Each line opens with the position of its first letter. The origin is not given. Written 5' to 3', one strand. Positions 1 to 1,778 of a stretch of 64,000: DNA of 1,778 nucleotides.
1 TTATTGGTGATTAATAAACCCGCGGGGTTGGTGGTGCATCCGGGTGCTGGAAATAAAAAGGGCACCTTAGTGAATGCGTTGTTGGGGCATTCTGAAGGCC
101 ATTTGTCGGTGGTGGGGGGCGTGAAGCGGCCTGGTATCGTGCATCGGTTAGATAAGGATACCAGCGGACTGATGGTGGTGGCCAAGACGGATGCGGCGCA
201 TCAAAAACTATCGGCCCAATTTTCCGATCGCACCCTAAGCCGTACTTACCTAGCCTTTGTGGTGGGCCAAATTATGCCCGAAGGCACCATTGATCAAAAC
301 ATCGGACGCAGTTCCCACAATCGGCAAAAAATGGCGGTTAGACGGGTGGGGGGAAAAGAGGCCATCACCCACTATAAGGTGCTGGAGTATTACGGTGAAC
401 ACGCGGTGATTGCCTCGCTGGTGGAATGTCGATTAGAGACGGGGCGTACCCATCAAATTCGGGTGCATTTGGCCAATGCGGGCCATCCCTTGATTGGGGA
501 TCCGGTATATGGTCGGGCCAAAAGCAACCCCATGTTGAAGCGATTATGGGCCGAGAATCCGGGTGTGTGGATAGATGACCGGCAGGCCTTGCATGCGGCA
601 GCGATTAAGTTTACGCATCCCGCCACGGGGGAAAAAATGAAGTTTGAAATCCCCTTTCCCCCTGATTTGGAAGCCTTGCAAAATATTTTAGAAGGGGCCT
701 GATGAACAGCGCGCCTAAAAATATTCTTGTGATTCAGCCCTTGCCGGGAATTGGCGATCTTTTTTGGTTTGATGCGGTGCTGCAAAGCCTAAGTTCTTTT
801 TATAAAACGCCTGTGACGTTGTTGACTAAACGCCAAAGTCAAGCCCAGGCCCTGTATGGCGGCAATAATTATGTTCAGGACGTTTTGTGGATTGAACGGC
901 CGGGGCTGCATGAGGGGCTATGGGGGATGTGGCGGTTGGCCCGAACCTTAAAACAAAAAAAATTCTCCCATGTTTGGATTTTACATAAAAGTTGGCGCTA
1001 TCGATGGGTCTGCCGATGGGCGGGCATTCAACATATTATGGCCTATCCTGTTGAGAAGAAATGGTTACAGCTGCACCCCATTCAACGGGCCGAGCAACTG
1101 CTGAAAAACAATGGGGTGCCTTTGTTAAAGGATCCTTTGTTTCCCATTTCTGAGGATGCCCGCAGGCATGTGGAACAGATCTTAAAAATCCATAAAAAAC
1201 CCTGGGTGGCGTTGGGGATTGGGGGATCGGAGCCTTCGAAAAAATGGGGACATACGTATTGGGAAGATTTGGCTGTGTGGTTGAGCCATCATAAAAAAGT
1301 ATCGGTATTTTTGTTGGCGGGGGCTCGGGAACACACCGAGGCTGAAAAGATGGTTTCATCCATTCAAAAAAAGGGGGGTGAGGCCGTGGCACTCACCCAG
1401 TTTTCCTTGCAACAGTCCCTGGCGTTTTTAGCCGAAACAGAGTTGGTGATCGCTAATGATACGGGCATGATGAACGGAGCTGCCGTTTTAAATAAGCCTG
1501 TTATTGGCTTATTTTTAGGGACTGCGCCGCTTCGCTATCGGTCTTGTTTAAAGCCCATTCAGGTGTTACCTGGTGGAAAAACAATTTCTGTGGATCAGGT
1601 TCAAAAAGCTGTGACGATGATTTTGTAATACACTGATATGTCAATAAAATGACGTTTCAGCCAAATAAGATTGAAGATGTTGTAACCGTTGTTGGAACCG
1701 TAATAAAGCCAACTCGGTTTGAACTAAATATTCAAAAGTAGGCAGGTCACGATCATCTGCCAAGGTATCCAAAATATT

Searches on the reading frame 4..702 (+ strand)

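Call 64: search_protein_families(library=pfam, proteins=[window:4-702:+], max_evalue=0.00001)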
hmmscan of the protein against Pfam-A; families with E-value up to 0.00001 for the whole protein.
window:4-702:+ (232 aa): 1 family
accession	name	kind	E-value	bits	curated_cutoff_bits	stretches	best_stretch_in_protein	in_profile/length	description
PF00849.27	PseudoU_synth_2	-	5.9e-38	130.9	26.8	1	1-157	3-151/152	RNA pseudouridylate synthase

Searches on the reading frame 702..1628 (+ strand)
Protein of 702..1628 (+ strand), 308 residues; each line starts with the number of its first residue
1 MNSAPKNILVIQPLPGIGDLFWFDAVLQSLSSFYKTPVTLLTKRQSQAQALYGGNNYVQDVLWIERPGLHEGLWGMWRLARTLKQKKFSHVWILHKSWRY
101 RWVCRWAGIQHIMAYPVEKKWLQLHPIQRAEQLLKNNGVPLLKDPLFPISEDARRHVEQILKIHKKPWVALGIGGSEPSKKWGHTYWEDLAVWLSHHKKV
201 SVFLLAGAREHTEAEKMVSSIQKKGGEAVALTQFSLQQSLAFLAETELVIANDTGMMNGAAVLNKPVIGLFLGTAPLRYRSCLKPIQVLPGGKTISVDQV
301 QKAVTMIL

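Call 64: search_protein_families(library=pfam, proteins=[window:702-1628:+], max_evalue=0.00001)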
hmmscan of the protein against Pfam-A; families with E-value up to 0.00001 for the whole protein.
window:702-1628:+ (308 aa): 1 family
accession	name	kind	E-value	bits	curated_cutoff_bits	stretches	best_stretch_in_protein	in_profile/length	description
PF01075.23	Glyco_transf_9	-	1.4e-18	67.6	22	1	77-281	2-219/247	Glycosyltransferase family 9 (heptosyltransferase)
